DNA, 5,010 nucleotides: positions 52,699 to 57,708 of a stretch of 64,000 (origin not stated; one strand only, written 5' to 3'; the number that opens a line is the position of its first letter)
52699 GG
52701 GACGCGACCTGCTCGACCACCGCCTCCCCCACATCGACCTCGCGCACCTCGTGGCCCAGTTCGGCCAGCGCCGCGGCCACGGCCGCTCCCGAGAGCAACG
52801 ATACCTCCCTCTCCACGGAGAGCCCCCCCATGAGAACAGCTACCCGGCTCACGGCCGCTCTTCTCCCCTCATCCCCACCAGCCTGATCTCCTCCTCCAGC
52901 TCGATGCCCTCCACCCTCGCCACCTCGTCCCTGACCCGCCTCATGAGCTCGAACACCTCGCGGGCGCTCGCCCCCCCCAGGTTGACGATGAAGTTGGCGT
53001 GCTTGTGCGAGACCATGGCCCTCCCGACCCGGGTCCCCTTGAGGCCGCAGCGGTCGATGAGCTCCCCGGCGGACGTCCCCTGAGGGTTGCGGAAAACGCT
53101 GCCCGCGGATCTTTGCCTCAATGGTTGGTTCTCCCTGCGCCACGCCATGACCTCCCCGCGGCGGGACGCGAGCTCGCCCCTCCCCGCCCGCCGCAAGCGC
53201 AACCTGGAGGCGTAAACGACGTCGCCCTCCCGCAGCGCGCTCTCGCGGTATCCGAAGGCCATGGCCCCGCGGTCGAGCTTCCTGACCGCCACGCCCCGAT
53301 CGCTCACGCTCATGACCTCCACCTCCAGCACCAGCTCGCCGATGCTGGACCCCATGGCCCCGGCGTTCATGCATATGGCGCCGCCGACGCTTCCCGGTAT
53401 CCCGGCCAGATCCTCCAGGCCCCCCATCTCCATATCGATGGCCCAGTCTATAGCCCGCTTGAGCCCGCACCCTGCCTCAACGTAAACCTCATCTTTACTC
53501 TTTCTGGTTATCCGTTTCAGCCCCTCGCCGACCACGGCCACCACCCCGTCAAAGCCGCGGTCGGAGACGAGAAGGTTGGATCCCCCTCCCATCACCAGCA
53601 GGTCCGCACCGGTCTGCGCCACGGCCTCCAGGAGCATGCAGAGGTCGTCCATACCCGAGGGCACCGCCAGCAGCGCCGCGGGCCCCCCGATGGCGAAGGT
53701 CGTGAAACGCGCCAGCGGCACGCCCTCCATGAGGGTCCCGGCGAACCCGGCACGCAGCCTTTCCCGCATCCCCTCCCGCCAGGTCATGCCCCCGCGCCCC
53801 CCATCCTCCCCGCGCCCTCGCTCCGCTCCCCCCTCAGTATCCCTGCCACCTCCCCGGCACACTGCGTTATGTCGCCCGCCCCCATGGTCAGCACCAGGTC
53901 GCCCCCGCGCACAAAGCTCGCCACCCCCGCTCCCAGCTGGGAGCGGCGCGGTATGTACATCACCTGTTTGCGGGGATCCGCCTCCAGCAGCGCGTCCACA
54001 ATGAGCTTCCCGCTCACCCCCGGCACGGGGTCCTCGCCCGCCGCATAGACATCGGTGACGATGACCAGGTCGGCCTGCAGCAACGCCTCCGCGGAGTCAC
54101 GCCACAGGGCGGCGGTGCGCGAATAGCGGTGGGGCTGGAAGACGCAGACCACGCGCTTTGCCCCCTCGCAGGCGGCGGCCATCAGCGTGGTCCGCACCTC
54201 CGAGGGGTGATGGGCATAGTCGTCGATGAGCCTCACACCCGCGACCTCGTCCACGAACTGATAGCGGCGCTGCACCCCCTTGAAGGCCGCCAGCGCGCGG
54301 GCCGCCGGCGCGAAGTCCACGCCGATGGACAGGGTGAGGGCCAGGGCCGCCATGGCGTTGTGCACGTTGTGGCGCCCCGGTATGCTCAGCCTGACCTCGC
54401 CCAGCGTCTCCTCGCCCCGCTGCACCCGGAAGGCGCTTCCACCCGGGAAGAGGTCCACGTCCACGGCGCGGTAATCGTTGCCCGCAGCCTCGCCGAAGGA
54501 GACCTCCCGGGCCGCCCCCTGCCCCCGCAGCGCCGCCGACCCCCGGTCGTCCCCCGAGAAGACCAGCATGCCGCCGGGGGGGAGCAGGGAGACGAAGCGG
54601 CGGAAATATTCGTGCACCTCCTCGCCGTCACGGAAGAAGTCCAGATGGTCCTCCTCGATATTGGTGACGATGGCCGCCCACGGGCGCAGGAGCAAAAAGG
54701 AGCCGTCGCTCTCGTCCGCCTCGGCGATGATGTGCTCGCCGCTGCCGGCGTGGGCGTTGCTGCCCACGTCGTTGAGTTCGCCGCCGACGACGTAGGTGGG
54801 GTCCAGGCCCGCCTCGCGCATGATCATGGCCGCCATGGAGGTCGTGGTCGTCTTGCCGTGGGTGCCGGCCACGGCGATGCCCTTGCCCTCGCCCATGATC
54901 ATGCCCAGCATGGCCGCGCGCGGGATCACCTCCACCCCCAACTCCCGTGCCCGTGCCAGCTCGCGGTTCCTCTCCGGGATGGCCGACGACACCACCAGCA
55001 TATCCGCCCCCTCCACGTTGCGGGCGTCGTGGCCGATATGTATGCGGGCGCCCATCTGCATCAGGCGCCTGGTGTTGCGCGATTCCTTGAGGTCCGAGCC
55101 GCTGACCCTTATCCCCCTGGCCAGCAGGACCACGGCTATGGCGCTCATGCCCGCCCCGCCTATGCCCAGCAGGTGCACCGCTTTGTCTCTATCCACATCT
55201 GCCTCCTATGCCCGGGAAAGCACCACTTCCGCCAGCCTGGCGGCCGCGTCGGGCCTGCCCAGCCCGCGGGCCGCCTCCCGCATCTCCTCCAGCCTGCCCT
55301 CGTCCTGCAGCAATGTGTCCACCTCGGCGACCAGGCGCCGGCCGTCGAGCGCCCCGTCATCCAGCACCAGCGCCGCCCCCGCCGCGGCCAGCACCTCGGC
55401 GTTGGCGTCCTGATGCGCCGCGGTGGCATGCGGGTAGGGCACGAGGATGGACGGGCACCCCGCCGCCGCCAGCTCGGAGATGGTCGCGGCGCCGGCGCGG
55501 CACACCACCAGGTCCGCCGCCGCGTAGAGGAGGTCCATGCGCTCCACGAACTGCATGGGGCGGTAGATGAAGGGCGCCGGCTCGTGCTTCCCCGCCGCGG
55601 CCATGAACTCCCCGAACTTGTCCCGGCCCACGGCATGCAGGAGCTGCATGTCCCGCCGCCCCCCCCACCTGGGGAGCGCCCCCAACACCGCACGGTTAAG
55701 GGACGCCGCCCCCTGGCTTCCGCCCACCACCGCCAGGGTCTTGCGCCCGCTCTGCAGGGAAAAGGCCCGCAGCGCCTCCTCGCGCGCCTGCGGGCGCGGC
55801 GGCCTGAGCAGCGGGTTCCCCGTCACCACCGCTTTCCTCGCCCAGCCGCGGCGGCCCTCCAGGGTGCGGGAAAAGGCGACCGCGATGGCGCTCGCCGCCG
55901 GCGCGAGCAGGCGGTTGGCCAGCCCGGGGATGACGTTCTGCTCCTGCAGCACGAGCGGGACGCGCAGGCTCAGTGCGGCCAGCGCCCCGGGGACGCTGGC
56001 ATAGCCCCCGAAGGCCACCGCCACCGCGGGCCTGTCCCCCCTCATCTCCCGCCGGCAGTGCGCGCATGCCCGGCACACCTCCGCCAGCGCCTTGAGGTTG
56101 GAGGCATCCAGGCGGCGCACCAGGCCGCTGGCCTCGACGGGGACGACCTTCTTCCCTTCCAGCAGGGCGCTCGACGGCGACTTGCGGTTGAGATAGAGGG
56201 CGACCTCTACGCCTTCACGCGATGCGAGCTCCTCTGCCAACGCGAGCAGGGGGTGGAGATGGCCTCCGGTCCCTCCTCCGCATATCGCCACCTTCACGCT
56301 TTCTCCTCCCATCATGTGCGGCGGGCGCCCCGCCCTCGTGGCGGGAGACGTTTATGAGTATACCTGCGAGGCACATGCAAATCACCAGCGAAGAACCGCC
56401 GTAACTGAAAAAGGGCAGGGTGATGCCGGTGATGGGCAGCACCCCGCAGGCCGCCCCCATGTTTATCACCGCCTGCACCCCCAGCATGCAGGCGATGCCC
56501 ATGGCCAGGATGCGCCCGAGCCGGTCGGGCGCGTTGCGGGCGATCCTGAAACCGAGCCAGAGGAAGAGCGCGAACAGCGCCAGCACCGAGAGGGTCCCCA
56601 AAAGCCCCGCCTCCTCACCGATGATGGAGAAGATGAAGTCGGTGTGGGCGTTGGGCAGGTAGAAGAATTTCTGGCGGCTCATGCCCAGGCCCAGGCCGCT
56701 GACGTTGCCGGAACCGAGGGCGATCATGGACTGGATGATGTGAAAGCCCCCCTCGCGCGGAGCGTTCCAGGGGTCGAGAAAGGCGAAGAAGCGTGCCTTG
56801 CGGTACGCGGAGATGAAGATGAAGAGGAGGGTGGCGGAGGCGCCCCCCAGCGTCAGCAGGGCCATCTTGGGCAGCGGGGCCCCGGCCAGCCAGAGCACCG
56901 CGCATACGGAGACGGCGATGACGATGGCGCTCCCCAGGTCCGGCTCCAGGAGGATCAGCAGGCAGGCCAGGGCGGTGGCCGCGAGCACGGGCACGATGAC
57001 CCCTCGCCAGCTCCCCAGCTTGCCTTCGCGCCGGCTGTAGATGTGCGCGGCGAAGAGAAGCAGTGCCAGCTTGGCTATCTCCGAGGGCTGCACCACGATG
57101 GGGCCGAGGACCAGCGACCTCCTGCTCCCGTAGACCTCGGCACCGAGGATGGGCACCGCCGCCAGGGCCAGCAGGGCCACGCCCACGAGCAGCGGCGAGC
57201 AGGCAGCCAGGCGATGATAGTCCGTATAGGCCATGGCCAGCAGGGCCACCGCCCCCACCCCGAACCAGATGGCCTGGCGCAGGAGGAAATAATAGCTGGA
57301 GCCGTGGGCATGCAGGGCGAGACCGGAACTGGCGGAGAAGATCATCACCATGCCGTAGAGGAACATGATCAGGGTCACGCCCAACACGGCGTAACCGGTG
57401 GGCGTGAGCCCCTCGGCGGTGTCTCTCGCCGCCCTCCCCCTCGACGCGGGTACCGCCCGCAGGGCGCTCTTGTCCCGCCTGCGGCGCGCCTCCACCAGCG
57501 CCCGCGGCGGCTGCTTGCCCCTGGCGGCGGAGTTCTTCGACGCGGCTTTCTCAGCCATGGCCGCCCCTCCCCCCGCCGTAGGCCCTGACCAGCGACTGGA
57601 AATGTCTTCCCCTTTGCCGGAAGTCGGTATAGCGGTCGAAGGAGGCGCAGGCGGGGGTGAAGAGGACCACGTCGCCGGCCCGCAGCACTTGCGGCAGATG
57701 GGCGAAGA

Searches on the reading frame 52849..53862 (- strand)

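Call 16: search_protein_families(library=pfam, proteins=[window:52849-53862:-], max_evalue=0.001)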
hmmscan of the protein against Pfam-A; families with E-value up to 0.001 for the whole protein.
window:52849-53862:- (337 aa): 2 families
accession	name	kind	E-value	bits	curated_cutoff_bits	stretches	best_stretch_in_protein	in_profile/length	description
PF02873.21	MurB_C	-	1.4e-33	115.4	27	1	236-329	7-99/99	UDP-N-acetylenolpyruvoylglucosamine reductase, C-terminal domain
PF01565.28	FAD_binding_4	-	1.8e-14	54.1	26.4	1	63-185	2-130/139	FAD binding domain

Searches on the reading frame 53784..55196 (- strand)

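Call 16: search_protein_families(library=pfam, proteins=[window:53784-55196:-], max_evalue=0.001)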
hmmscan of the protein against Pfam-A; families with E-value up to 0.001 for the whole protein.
window:53784-55196:- (470 aa): 4 families
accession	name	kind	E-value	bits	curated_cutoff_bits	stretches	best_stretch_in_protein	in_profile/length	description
PF08245.18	Mur_ligase_M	-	8.8e-28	98.1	24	1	109-287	1-199/200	Mur ligase middle domain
PF01225.30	Mur_ligase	-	2e-27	95.8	21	1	7-102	2-92/95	Mur ligase family, catalytic domain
PF02875.26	Mur_ligase_C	-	2.6e-21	77.2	28.4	1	310-441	1-127/127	Mur ligase, glutamate ligase domain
PF21799.2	MurD-like_N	-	2.4e-05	24.9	27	1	7-91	3-87/88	Mur ligase MurD-like, N-terminal domain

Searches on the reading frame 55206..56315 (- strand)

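Call 16: search_protein_families(library=pfam, proteins=[window:55206-56315:-], max_evalue=0.001)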
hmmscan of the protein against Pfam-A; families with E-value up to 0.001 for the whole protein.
window:55206-56315:- (369 aa): 3 families
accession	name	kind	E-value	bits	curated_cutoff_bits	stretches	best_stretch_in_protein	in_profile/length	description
PF04101.22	Glyco_tran_28_C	-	2.7e-40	138.6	22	1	193-360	1-165/166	Glycosyltransferase family 28 C-terminal domain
PF03033.26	Glyco_transf_28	-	1.2e-25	90.6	26.2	1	9-145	1-138/139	Glycosyltransferase family 28 N-terminal domain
PF13579.12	Glyco_trans_4_4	-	1.8e-06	28.8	29.7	1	24-144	8-120/158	Glycosyl transferase 4-like domain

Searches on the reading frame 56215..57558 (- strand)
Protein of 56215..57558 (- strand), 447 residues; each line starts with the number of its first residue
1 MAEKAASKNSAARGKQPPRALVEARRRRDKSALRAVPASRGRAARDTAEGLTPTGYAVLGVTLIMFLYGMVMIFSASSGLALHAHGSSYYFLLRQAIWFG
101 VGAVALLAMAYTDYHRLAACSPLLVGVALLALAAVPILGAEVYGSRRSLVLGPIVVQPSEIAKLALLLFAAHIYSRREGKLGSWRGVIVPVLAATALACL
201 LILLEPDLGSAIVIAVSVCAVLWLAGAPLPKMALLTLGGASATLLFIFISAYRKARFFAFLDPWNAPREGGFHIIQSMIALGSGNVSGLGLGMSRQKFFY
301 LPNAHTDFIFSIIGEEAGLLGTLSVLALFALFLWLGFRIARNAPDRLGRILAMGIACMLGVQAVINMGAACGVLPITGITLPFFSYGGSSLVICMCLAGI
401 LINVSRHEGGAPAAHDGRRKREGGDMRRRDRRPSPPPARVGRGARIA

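Call 16: search_protein_families(library=pfam, proteins=[window:56215-57558:-], max_evalue=0.001)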
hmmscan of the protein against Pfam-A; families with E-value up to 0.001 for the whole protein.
window:56215-57558:- (447 aa): 1 family
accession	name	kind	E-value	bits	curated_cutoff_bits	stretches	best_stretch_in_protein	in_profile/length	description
PF01098.24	FTSW_RODA_SPOVE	-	4.4e-103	345.4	26.4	1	60-408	6-354/356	Cell cycle protein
